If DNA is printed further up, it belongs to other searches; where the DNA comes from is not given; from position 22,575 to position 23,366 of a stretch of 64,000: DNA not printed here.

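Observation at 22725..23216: HicA-fold protein as first gene of the lytic-direction operon, with no recognisable HicB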

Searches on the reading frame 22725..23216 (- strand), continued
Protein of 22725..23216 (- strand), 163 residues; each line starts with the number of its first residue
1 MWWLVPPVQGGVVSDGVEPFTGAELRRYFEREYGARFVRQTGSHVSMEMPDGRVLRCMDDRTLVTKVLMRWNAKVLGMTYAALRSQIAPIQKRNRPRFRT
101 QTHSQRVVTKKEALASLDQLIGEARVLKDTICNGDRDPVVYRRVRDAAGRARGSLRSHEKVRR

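Call 39: list_cluster_members(proteins=[P0009, P0010, P0011, P0012, P0013, P0014, P0015, P0016, P0017, P0019])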
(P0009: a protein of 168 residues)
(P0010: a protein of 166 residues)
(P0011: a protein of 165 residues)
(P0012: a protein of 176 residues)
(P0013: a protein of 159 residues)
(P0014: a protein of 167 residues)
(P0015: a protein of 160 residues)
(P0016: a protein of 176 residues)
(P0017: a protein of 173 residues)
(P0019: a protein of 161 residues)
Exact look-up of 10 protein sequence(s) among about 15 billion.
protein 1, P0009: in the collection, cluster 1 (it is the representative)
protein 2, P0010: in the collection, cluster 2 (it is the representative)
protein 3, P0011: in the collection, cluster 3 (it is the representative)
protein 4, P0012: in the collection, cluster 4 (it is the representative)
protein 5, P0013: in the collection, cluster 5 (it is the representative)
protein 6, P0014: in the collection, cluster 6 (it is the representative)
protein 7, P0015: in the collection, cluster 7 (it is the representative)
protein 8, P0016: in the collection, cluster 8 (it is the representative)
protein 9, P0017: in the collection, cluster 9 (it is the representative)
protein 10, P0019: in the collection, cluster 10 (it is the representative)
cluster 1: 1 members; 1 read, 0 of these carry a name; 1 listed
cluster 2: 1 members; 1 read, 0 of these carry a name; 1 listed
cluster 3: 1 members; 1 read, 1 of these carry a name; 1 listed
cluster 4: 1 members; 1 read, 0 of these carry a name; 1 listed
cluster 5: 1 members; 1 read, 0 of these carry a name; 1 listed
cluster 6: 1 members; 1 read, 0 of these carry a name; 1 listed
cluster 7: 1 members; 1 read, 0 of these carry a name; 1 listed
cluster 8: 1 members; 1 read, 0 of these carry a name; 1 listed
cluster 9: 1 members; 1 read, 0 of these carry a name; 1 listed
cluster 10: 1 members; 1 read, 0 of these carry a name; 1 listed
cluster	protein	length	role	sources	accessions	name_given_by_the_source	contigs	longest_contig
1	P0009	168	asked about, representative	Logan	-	-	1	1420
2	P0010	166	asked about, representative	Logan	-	-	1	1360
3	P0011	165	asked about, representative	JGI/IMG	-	hypothetical protein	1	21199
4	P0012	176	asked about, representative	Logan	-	-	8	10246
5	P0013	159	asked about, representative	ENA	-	-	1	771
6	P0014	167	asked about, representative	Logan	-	-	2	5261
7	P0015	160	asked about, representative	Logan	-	-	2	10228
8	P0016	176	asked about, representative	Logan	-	-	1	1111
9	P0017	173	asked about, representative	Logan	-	-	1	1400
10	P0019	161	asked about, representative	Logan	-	-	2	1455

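Call 40: find_encoding_contigs(protein=P0011, flank=8000, max_places=2)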
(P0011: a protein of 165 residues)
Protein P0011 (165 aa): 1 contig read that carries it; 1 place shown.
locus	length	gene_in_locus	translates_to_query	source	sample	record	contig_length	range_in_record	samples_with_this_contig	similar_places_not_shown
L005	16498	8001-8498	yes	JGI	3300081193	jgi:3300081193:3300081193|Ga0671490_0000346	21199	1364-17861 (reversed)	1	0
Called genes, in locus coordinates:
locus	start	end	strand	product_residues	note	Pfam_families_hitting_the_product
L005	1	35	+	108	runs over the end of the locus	-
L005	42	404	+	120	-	-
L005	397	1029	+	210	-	-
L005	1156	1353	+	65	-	-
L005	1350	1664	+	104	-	-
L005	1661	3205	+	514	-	PF00239:Resolvase, PF07508:Recombinase, PF13408:Zn_ribbon_recom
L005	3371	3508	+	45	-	-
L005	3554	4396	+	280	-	PF04672:Methyltransf_19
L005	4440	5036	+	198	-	-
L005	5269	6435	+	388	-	-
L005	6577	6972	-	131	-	-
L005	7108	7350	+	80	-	PF13560:HTH_31, PF01381:HTH_3 (weak)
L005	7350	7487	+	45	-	-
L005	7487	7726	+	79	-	-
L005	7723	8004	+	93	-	-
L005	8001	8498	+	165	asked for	-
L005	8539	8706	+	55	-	-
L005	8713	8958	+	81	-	-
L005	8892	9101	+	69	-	-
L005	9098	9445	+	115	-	PF13560:HTH_31, PF12844:HTH_19, PF01381:HTH_3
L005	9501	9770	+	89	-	-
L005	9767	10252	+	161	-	PF16473:Rv2179c-like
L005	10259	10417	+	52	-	-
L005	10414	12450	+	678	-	-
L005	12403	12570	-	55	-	-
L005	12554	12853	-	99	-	-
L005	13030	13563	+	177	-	-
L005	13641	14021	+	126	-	-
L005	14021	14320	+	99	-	-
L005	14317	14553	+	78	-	-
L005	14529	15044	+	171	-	-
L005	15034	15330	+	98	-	-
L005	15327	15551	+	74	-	-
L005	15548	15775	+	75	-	-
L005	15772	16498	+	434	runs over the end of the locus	PF01555:N6_N4_Mtase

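Call 41: find_encoding_contigs(protein=P0012, flank=8000, max_places=2)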
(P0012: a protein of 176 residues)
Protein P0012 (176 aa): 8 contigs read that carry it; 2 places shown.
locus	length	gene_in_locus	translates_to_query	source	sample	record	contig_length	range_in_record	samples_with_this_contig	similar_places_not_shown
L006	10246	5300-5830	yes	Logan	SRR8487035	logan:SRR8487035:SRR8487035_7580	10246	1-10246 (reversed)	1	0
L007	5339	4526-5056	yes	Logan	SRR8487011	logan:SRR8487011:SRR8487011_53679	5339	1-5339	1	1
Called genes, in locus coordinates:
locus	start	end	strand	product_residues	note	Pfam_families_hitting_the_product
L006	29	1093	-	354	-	-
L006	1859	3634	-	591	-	-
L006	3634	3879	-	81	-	-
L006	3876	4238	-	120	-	-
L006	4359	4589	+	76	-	PF13560:HTH_31, PF12844:HTH_19, PF01381:HTH_3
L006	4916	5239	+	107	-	-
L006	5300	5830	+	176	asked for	PF07927:HicA_toxin (weak)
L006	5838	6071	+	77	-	-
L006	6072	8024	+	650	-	-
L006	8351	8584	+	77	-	-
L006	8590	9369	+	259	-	PF02371:Transposase_20 (weak)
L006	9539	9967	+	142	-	-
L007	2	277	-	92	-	?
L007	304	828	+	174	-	-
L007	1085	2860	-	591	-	-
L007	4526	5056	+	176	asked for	PF07927:HicA_toxin (weak)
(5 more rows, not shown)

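Call 42: find_encoding_contigs(protein=P0015, flank=8000, max_places=2)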
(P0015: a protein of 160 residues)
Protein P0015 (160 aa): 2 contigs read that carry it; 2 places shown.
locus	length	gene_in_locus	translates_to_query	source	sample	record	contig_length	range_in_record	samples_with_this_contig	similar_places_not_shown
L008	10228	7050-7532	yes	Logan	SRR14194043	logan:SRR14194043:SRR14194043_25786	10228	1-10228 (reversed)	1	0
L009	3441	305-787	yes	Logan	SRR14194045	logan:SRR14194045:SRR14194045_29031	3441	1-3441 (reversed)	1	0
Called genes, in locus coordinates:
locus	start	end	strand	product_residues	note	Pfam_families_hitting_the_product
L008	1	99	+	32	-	?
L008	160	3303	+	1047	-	-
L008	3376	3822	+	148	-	PF13392:HNH_3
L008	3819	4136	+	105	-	-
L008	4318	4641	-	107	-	-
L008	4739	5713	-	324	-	PF02899:Phage_int_SAM_1, PF00589:Phage_integrase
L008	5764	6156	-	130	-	-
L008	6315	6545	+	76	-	PF12728:HTH_17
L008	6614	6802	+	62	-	-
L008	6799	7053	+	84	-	-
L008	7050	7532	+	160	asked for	PF07927:HicA_toxin (weak)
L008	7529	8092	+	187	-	-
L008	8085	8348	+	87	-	-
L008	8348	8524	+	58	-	-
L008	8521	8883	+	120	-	-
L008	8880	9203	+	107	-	-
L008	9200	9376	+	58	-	-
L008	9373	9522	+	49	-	-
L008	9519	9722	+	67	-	-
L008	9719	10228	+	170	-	?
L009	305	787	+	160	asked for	PF07927:HicA_toxin (weak)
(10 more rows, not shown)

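Call 47: search_dna_similar(collection=phages, mode=protein, query=P0012, max_evalue=0.01, max_rows=30)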
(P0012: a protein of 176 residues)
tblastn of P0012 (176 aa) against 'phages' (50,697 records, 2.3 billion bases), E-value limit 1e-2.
No match.

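Call 48: search_dna_similar(collection=phages, mode=protein, query=P0052, max_evalue=0.01, max_rows=30)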
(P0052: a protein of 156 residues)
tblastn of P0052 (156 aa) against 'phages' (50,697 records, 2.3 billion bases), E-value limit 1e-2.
No match.

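Call 58: search_protein_families(library=pfam, proteins=[L005:7723-8004:+, L006:4916-5239:+, L008:6799-7053:+, L005:8539-8706:+, L006:5838-6071:+, L001:10619-10906:+], max_evalue=1)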
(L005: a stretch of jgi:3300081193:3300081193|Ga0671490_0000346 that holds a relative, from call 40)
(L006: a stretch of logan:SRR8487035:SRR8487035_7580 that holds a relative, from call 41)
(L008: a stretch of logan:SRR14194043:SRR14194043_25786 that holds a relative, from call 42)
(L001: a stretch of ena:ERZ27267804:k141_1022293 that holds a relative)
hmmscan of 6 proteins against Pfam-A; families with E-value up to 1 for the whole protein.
L005:7723-8004:+ (93 aa): 1 family
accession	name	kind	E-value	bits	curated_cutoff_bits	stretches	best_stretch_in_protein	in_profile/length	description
PF10724.14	DUF2516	-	0.0049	17.6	30.6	1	18-52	22-56/92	Protein of unknown function (DUF2516)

L006:4916-5239:+ (107 aa): 1 family
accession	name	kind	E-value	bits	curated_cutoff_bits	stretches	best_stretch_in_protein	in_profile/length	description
PF21376.3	TOR1A_C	-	0.18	12.4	27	1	54-75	2-23/58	Torsin-1A, C-terminal domain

L008:6799-7053:+ (84 aa): 0 families

L005:8539-8706:+ (55 aa): 0 families

L006:5838-6071:+ (77 aa): 1 family
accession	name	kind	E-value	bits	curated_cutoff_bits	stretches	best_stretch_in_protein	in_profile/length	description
PF14693.11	Ribosomal_TL5_C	-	0.14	13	27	1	8-49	10-51/84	Ribosomal protein TL5, C-terminal domain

L001:10619-10906:+ (95 aa): 2 families
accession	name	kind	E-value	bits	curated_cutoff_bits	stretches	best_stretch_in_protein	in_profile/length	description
PF13240.11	Zn_Ribbon_1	-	0.069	13.4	25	0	36-45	12-21/23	zinc-ribbon domain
PF18256.6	HscB_4_cys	-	0.27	11.6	26.2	0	31-46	11-26/27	Co-chaperone HscB tetracysteine metal binding motif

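Call 59: search_protein_families(library=padloc, proteins=[window:22725-23180:-, P0012, P0015, P0011], max_evalue=1)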
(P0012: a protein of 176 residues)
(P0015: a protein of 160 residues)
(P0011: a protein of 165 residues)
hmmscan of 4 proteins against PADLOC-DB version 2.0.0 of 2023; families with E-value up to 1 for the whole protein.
window:22725-23180:- (151 aa): 0 families

P0012 (176 aa): 0 families

P0015 (160 aa): 0 families

P0011 (165 aa): 0 families

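Call 60: search_protein_families(library=ncbifam, proteins=[window:22725-23180:-, P0012, P0015, P0011], max_evalue=1)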
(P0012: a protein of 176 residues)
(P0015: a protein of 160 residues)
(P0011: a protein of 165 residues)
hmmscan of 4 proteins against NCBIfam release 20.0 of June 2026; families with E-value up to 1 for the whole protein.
window:22725-23180:- (151 aa): 1 family
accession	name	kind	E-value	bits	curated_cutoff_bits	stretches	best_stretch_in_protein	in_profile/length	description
NF033124.1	estX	equivalog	0.12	11.5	600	1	42-132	77-167/280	macrolide esterase EstX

P0012 (176 aa): 0 families

P0015 (160 aa): 0 families

P0011 (165 aa): 0 families

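Call 61: fold_search(model_id=the predicted structure, library=viral)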
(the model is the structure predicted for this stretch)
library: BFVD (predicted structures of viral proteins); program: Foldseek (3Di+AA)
matches with E <= 10: 1285; with E <= 0.001: 0
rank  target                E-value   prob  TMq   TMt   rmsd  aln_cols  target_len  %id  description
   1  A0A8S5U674            3.7e-02  1.00  0.35  0.50   2.1        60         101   18  Putative RNA binding protein [Siphoviridae sp. ctwHj1]
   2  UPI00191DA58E         7.3e-02  0.99  0.32  0.65   3.4        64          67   17  (no name look-up for this kind of identifier)
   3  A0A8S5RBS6            9.9e-02  0.99  0.31  0.60   2.7        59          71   20  Toxin [virus sp. ctmTa7]
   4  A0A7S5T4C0            1.1e-01  0.51  0.32  0.17  20.6       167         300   15  (no name in the UniProt tables at hand)
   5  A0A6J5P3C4            1.1e-01  0.44  0.18  0.38   8.2        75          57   21  Uncharacterized protein [uncultured Caudovirales phage]
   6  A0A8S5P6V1            1.4e-01  0.85  0.29  0.38   7.0        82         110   18  Toxin [Siphoviridae sp. ct8Hx23]
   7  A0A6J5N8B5            1.8e-01  0.75  0.24  0.48   7.2        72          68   19  Uncharacterized protein [uncultured Caudovirales phage]
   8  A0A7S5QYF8            1.8e-01  0.35  0.20  0.34  10.5        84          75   15  (no name in the UniProt tables at hand)
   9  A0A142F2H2            1.8e-01  0.23  0.19  0.17  12.0       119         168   15  Uncharacterized protein [Mycobacterium phage Bipper]
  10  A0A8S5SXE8            2.0e-01  0.10  0.15  0.17  28.7       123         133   18  Uncharacterized protein [Siphoviridae sp. ctZHD14]
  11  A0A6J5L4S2            2.2e-01  0.82  0.19  0.35   2.7        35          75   14  HicA-like toxin [uncultured Caudovirales phage]
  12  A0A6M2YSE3            2.2e-01  0.63  0.21  0.15   5.3        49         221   14  (no name in the UniProt tables at hand)
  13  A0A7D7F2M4            2.2e-01  0.38  0.29  0.21  19.9       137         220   15  (no name in the UniProt tables at hand)
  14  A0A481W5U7            2.2e-01  0.13  0.17  0.08  20.8       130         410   15  Uncharacterized protein [Pseudomonas phage Lana]
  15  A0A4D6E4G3            2.4e-01  0.85  0.30  0.56   3.5        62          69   21  (no name in the UniProt tables at hand)
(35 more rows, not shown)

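Call 62: fold_search(model_id=the predicted structure, library=pdb)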
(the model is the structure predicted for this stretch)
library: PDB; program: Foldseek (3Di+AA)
matches with E <= 10: 1155; with E <= 0.001: 0
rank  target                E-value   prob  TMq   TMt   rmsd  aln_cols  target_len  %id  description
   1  1whz                  3.5e-03  1.00  0.37  0.71   2.6        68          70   19  Crystal structure of a hypothetical protein from thermus thermophilus HB8 (released 2004-11-28)
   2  6g26_E                3.9e-02  1.00  0.32  0.69   2.4        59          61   20  The crystal structure of the Burkholderia pseudomallei HicAB complex (released 2018-10-31)
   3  6g26_F                6.5e-02  0.99  0.32  0.68   2.6        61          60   23  The crystal structure of the Burkholderia pseudomallei HicAB complex (released 2018-10-31)
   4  5yrz_B                1.1e-01  0.99  0.33  0.72   2.3        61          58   23  Toxin-Antitoxin complex from Streptococcus pneumoniae (released 2018-05-23)
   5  9mqz_A                1.9e-01  0.47  0.18  0.07  16.6        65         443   11  Structure of mycobacterial NDH2 (type II NADH:quinone oxidoreductase) with 2-mercapto-quinazolinone inhibitor. (released 2025-01-22)
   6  9gz2                  2.1e-01  0.89  0.16  0.04   4.3        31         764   22  Beta-cardiac heavy meromyosin motor domain in the primed state complexed to mavacamten (released 2025-03-12)
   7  4pa0_B                2.7e-01  0.85  0.16  0.03   4.5        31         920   22  Omecamtiv Mercarbil binding site on the Human Beta-Cardiac Myosin Motor Domain (released 2015-07-08)
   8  6a4x                  2.9e-01  0.63  0.22  0.26   3.9        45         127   24  Oxidase ChaP-H2 (released 2018-08-29)
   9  8qcj_A                3.0e-01  0.35  0.15  0.06   7.5        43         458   16  Crystal structure of mycothiol disulfide reductase Mtr from Rhodococcus erythropolis (released 2024-03-13)
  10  2hbp_MODEL_1_A        3.2e-01  0.51  0.16  0.35   8.8        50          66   14  Solution Structure of Sla1 Homology Domain 1 (released 2007-04-10)
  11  6spb_C                3.5e-01  0.82  0.16  0.09   6.3        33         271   21  Pseudomonas aeruginosa 50s ribosome from a clinical isolate with a mutation in uL6 (released 2019-10-16)
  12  4pa0_A                3.7e-01  0.66  0.16  0.03   4.6        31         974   19  Omecamtiv Mercarbil binding site on the Human Beta-Cardiac Myosin Motor Domain (released 2015-07-08)
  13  4db1_A                3.9e-01  0.75  0.16  0.04   4.6        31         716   22  Cardiac human myosin S1dC, beta isoform complexed with Mn-AMPPNP (released 2012-01-25)
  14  4db1_B                4.4e-01  0.69  0.16  0.04   4.5        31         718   22  Cardiac human myosin S1dC, beta isoform complexed with Mn-AMPPNP (released 2012-01-25)
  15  6bz5_A                4.4e-01  0.47  0.13  0.05   2.7        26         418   35  Structure and mechanism of salicylate hydroxylase from Pseudomonas putida G7 (released 2018-12-26)
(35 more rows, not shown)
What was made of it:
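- On HicA toxin family (PF07927): The Foldseek top four are HicA-family chains (call 62).
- The Foldseek top four are HicA-family chains with probability at least 0.99 (call 62).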

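Call 94: predict_structure(alignment_id=A2)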
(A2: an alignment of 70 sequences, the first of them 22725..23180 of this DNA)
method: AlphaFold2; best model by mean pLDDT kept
length: 151 residues; sequences in the alignment: 70
mean_pLDDT: 92.7   pTM: 0.57
mean pLDDT of the five models: 92.7, 92.7, 92.6, 91.8, 90.7
residues with pLDDT >= 90: 123; 70-90: 18; 50-70: 9; < 50: 1
segments of 3 or more residues with pLDDT < 50: none
pLDDT, mean of each block of 10 residues (from residue 1): 85 98 98 98 98 98 98 84 71 94 97 97 93 97 89 64
secondary structure, 60 per line:
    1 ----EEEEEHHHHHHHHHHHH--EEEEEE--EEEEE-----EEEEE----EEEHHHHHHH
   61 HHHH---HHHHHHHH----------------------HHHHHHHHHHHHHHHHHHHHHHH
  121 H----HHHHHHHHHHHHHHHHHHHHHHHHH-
elements in order: E5-9 H10-21 E24-29 E32-36 E42-46 E51-53 H54-64 H68-75 H98-121 H126-150
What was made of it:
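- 22956..23168 (-): HicA (dsRBD-like) domain, residues 5-75: strand, helix, three strands plus a short one, two helices. AF2 pLDDT is about 98 (call 94).
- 22890..22955 (-): Basic, proline-containing linker, residues 76-97 (pI 12.0). AF2 shows no regular structure here, with pLDDT 71-84 (call 94).
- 22731..22889 (-): C-terminal antiparallel two-helix hairpin, residues 98-150. AF2 predicts helices 98-121 and 126-150 with pLDDT 93-97 over most of the hairpin, falling to 89 and 64 in the last two blocks (call 94).
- On HicA toxin family (PF07927): AF2 gives helix 10-21, strands 24-29, 32-36 and 42-46, and helix 54-64, with pLDDT about 98 (call 94).
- AF2 mean pLDDT is 92.7, and about 98 for the HicA domain (call 94). 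An AF2 pTM of 0.57 with two confident domains does not indicate a fixed docked arrangement (call 94). The AF2 model is confident (call 94).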

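Call 95: find_related_loci(query=P0012, collection=viral_contigs, flank=4000)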
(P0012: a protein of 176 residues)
Query P0012 (176 aa) in viral_contigs; peptide patterns used: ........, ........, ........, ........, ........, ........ (x = any residue, [..] = any of these).
5 stretches matched a pattern, but none encodes a relative of the query by tblastn (E <= 1e-3).

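Call 96: find_related_loci(query=P0015, collection=viral_contigs, flank=4000)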
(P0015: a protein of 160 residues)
Query P0015 (160 aa) in viral_contigs; peptide patterns used: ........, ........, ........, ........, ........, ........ (x = any residue, [..] = any of these).
15 stretches matched a pattern, but none encodes a relative of the query by tblastn (E <= 1e-3).

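Call 97: find_related_loci(query=P0052, collection=viral_contigs, flank=4000)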
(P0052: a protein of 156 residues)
Query P0052 (156 aa) in viral_contigs; peptide patterns used: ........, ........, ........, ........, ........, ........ (x = any residue, [..] = any of these).
11 stretches matched a pattern, but none encodes a relative of the query by tblastn (E <= 1e-3).

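Call 98: find_related_loci(query=P0013, collection=viral_contigs, flank=4000)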
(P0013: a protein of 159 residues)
Query P0013 (159 aa) in viral_contigs; peptide patterns used: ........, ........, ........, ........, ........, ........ (x = any residue, [..] = any of these).
2 stretches matched a pattern, but none encodes a relative of the query by tblastn (E <= 1e-3).
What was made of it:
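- Tried and rejected: Four further scans with distant members found nothing (calls 95-98).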

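Call 99: list_cluster_members(proteins=[P0020, P0021, P0022, P0023, P0025, P0027, P0030, P0033, P0034, P0039])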
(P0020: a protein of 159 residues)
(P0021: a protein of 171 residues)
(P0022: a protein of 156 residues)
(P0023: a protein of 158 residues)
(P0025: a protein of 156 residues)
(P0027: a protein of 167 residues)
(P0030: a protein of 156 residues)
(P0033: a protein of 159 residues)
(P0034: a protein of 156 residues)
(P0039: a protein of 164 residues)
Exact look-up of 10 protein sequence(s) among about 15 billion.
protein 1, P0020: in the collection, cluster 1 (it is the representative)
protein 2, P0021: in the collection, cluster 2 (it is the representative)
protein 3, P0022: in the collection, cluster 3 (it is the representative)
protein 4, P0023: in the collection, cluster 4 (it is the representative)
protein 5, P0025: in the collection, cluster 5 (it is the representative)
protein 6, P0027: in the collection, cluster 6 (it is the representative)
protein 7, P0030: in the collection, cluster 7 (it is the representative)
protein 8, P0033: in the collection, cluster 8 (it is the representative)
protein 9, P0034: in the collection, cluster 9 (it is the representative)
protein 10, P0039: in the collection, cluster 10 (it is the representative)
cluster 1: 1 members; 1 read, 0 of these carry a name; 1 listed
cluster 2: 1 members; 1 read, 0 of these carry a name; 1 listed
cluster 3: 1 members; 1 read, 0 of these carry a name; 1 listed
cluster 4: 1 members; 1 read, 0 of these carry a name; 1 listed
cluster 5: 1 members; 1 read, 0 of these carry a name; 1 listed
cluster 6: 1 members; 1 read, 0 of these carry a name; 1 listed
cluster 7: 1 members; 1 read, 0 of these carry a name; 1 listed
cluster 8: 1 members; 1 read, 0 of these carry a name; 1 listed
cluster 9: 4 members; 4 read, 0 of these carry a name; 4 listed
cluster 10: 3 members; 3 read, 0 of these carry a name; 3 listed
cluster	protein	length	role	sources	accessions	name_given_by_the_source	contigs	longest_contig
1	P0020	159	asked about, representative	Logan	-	-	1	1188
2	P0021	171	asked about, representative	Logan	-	-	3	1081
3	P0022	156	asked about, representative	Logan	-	-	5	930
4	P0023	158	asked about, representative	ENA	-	-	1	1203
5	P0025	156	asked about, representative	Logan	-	-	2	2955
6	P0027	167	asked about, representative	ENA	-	-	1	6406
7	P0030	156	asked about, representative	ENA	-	-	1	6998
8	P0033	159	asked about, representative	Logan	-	-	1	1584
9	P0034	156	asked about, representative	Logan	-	-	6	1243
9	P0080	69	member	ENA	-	-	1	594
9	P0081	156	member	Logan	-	-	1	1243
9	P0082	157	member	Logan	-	-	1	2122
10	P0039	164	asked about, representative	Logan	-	-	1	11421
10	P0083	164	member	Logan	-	-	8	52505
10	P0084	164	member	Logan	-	-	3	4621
